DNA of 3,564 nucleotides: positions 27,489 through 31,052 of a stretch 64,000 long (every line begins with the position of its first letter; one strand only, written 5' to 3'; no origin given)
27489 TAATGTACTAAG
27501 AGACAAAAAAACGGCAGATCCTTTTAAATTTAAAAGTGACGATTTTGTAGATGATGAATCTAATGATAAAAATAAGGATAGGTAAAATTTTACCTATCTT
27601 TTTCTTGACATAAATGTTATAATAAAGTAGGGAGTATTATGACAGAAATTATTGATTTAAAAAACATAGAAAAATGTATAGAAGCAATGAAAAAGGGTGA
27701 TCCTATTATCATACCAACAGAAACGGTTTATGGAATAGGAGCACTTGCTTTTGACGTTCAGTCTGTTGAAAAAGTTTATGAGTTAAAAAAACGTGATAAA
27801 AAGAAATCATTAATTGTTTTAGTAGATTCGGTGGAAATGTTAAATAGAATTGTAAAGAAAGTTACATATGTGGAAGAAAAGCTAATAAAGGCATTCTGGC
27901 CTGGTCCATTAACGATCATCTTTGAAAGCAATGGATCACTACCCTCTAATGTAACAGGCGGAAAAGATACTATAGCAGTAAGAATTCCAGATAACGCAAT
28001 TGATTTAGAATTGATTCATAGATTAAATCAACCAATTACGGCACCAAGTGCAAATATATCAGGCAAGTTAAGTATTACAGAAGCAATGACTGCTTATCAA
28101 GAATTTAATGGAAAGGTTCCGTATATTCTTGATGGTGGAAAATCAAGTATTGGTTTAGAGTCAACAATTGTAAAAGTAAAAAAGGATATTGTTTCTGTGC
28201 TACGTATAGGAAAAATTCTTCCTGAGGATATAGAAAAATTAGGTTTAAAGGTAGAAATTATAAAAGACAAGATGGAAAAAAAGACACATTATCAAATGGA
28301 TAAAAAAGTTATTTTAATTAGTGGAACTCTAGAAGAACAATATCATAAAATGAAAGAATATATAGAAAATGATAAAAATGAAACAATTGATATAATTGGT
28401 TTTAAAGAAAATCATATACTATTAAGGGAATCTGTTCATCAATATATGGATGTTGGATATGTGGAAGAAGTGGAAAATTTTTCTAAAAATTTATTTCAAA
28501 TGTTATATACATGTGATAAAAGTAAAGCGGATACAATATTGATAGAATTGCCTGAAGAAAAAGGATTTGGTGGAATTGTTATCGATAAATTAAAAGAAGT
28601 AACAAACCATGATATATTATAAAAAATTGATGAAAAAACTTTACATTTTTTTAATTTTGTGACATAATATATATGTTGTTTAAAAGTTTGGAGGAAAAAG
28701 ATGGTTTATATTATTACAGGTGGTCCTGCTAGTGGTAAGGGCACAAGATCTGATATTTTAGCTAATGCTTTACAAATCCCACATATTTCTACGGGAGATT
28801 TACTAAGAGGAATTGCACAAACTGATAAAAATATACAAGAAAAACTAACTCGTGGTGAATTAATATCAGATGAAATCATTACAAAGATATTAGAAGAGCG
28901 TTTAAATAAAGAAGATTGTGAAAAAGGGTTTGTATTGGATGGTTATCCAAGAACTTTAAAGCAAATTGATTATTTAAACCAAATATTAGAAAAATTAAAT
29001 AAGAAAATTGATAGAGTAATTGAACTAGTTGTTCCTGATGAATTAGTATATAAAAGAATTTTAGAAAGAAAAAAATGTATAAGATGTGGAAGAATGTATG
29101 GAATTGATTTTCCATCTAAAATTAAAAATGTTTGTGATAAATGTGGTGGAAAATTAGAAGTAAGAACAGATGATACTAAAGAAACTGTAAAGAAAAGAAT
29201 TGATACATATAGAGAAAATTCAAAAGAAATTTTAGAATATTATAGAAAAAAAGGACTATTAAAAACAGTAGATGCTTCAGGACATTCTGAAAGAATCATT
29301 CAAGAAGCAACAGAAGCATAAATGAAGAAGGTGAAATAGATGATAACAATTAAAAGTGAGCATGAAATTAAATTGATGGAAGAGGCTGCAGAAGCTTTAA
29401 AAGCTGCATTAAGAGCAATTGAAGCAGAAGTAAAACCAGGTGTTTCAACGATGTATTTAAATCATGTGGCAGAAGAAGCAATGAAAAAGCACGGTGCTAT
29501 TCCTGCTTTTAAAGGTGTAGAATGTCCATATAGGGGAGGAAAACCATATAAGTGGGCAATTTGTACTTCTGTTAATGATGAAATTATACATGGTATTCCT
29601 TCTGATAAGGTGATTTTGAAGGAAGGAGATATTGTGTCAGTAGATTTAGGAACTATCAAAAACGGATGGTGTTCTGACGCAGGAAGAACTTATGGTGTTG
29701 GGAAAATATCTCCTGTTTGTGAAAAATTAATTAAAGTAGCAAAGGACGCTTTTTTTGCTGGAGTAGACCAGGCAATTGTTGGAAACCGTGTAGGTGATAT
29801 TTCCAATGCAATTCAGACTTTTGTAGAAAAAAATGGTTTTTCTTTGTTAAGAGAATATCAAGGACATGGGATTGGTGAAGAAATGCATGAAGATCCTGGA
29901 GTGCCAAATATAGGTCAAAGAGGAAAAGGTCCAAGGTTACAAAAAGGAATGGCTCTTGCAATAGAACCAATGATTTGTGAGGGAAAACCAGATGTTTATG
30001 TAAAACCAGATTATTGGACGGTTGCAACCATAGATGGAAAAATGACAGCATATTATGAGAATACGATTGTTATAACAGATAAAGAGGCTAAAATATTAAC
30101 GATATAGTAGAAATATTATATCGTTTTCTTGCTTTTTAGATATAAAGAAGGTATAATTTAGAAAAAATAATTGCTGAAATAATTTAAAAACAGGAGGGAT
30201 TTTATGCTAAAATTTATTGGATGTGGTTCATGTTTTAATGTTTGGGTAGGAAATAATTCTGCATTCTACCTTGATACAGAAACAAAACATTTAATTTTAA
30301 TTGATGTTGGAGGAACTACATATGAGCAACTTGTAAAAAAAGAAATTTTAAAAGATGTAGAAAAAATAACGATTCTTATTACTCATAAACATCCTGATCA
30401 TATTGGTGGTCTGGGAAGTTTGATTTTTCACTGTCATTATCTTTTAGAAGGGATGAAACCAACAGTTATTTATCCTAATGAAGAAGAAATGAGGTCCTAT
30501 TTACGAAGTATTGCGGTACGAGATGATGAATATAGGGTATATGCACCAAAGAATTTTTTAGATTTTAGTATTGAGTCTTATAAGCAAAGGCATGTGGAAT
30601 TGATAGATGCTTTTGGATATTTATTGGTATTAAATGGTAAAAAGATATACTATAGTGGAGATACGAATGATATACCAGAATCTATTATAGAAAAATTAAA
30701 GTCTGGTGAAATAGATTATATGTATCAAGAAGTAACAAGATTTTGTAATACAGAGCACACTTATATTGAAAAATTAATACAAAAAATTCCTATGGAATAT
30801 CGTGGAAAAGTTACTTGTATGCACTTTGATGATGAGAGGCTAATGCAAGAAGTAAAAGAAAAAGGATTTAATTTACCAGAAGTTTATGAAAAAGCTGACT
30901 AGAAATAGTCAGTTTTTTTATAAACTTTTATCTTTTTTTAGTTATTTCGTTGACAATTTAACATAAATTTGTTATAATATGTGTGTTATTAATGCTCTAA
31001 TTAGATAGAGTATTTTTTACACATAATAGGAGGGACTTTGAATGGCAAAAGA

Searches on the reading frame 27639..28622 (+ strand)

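Call 9: search_protein_families(library=pfam, proteins=[window:27639-28622:+], max_evalue=0.00001)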
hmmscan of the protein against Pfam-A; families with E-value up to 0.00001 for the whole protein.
window:27639-28622:+ (327 aa): 2 families
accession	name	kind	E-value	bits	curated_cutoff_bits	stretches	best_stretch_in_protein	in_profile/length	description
PF01300.24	Sua5_yciO_yrdC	-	3.8e-56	189.8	25.1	1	15-191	1-178/178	Telomere recombination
PF03481.19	Sua5_C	-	1.6e-11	45.3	22.9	1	214-319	31-132/136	Threonylcarbamoyl-AMP synthase, C-terminal domain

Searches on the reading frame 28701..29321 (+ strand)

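Call 9: search_protein_families(library=pfam, proteins=[window:28701-29321:+], max_evalue=0.00001)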
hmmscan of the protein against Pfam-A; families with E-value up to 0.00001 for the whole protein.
window:28701-29321:+ (206 aa): 3 families
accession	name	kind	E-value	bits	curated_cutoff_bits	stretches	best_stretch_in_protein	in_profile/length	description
PF00406.28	ADK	-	2.4e-44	151.6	26.8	1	5-185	1-150/151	Adenylate kinase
PF13207.12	AAA_17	-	3e-24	86.3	27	1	6-125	1-124/136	AAA domain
PF05191.20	ADK_lid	-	1.7e-07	31.5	26.6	1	126-157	4-36/36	Adenylate kinase, active site lid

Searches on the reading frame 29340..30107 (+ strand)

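Call 9: search_protein_families(library=pfam, proteins=[window:29340-30107:+], max_evalue=0.00001)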
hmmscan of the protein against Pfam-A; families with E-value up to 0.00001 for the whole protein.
window:29340-30107:+ (255 aa): 1 family
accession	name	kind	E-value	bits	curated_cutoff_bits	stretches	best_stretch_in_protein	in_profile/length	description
PF00557.29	Peptidase_M24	-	6.5e-45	153.9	23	1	12-247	2-208/208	Metallopeptidase family M24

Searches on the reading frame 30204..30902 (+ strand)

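Call 9: search_protein_families(library=pfam, proteins=[window:30204-30902:+], max_evalue=0.00001)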
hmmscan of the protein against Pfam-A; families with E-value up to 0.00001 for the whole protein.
window:30204-30902:+ (232 aa): 3 families
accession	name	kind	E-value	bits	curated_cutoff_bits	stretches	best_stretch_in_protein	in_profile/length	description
PF00753.33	Lactamase_B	-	1.7e-12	48.1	22.7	1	15-155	3-151/196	Metallo-beta-lactamase superfamily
PF12706.13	Lactamase_B_2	-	1.4e-11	44.9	27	1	31-182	3-169/200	Beta-lactamase superfamily domain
PF23023.1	Anti-Pycsar_Apyc1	-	6.6e-08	32.8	50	0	3-80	6-80/250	Anti-Pycsar protein Apyc1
